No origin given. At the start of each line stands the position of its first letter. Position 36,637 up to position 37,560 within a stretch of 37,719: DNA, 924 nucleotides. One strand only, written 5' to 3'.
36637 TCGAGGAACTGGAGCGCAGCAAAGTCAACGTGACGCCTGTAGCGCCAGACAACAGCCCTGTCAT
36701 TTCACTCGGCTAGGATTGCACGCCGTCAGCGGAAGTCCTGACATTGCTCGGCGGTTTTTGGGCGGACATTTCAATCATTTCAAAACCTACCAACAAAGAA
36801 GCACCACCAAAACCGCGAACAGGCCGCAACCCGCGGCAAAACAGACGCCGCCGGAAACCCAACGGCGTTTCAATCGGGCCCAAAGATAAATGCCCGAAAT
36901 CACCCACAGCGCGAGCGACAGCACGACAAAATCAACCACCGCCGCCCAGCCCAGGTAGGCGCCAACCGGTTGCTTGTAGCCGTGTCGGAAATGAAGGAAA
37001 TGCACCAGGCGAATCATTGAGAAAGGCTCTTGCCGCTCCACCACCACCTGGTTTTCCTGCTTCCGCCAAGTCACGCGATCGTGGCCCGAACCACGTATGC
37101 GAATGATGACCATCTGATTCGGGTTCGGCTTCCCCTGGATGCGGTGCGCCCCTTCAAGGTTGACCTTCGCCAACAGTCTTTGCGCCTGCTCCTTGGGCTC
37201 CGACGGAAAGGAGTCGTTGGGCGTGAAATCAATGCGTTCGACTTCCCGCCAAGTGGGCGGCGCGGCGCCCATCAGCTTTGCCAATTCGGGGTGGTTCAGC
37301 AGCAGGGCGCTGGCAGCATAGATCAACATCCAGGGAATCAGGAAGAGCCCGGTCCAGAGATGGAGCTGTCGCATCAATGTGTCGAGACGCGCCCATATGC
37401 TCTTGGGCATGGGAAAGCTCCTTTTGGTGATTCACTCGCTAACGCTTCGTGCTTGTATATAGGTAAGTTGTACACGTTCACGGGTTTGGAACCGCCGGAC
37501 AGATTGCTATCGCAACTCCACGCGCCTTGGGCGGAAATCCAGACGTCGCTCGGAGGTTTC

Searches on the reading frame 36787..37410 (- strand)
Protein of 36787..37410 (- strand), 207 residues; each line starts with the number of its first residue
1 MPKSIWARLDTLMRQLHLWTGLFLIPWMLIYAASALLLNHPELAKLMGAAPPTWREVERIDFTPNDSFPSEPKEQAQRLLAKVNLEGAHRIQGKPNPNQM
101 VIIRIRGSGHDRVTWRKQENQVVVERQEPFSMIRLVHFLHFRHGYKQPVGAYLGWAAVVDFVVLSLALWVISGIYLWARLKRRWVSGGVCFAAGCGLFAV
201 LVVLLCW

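Call 8: search_protein_families(library=pfam, proteins=[window:36787-37410:-])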
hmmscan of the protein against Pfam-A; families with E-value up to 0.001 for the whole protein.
window:36787-37410:- (207 aa): 2 families
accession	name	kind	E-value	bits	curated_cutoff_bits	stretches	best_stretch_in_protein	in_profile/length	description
PF03929.21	PepSY_TM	-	3.5e-09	37.3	28.8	1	15-184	2-163/295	PepSY-associated TM region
PF16357.10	PepSY_TM_like_2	-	3.9e-05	24.2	27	1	13-206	3-194/197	Putative PepSY_TM-like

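Call 10: find_encoding_contigs(protein=window:36787-37410:-, flank=10000, max_places=10)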
Protein window:36787-37410:- (207 aa): no gene with exactly this product is on record in the collection.

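Call 50: find_homologous_proteins(query=window:36790-37410:-, max_evalue=1e-10)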
Query window:36790-37410:- (207 aa): 30 proteins with E <= 1e-10 among 830 candidates.
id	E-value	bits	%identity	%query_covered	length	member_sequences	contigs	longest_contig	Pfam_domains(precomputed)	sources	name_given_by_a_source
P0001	3.4e-138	476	100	100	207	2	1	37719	PF03929.22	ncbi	-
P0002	1.1e-106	373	74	100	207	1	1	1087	-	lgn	-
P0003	1.1e-104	367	74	100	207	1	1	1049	PF03929.22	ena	-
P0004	3.0e-81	290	59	99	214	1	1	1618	-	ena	-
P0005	2.6e-76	274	61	100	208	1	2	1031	-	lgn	-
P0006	2.2e-75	271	59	93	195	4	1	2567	-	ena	-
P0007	5.1e-75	270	56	100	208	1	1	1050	PF03929.22,PF16357.11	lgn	-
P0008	4.0e-71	257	55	100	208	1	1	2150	PF03929.22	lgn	-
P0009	1.5e-70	255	54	100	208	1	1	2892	-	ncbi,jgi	ncbi:MAG: hypothetical protein ACYSWU_18700 [Planctomycetota bacterium]|jgi:hypothetical protein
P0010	8.7e-70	253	57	100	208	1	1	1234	PF03929.22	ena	-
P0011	2.3e-68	248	56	100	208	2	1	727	PF16357.11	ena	-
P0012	8.6e-68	246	53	99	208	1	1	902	-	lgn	-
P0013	4.5e-67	244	51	94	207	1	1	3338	PF03929.22,PF16357.11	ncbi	-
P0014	3.0e-66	241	52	94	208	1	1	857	PF16357.11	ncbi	-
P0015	3.2e-66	241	52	94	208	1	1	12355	-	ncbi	-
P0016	1.1e-65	239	52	100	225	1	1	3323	PF03929.22,PF16357.11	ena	-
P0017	1.4e-64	236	52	100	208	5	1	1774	PF03929.22,PF16357.11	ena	-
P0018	3.2e-62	228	48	94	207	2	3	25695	PF03929.22,PF16357.11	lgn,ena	-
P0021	1.3e-56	210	47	99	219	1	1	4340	PF03929.22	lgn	-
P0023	6.6e-55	204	51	89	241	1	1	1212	PF03929.22,PF16357.11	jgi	-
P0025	8.6e-53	197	50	98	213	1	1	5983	PF03929.22,PF16357.11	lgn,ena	-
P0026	5.3e-49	185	47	92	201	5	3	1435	PF03929.22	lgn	-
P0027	4.3e-31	126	35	93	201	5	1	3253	PF03929.22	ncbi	-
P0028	4.2e-30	123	37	95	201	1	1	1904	PF03929.22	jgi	jgi:hypothetical protein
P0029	1.6e-28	118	34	95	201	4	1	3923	PF03929.22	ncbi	-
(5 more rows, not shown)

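Call 51: find_encoding_contigs(protein=P0002, flank=2000, max_places=3)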
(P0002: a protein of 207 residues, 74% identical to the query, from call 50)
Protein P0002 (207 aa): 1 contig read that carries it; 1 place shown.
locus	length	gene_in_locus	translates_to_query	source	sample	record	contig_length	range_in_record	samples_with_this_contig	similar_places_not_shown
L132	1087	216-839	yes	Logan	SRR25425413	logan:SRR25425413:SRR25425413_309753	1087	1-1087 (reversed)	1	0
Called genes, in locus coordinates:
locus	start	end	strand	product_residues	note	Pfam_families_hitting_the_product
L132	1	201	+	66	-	?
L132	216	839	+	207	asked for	-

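Call 52: find_encoding_contigs(protein=P0003, flank=2000, max_places=3)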
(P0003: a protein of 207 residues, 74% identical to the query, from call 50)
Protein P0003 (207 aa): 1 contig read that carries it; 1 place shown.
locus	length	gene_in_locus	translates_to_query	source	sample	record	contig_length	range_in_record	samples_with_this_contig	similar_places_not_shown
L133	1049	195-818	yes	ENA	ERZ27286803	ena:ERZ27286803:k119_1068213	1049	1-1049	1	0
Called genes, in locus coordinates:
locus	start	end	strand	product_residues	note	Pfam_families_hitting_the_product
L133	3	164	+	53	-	?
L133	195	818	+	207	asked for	PF03929:PepSY_TM (weak)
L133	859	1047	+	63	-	?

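Call 53: find_encoding_contigs(protein=P0004, flank=2000, max_places=3)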
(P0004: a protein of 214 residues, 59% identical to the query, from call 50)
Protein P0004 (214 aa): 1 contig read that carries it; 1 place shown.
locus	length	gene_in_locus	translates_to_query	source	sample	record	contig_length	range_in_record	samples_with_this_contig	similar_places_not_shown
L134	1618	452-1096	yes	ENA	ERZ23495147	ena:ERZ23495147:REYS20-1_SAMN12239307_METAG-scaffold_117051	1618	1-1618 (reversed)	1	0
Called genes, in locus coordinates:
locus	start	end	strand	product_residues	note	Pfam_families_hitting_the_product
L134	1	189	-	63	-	?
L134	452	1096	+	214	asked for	-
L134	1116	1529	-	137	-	PF01850:PIN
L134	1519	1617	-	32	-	?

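Call 54: find_encoding_contigs(protein=P0006, flank=2000, max_places=3)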
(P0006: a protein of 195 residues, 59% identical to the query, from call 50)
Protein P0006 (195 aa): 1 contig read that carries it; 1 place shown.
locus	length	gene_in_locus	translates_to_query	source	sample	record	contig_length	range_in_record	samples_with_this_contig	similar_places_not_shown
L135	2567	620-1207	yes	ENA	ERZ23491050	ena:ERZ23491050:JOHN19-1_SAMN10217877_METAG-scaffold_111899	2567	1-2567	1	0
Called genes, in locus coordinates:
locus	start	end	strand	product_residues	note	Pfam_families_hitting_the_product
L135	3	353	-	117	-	?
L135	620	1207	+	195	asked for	-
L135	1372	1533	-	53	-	-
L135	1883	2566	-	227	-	?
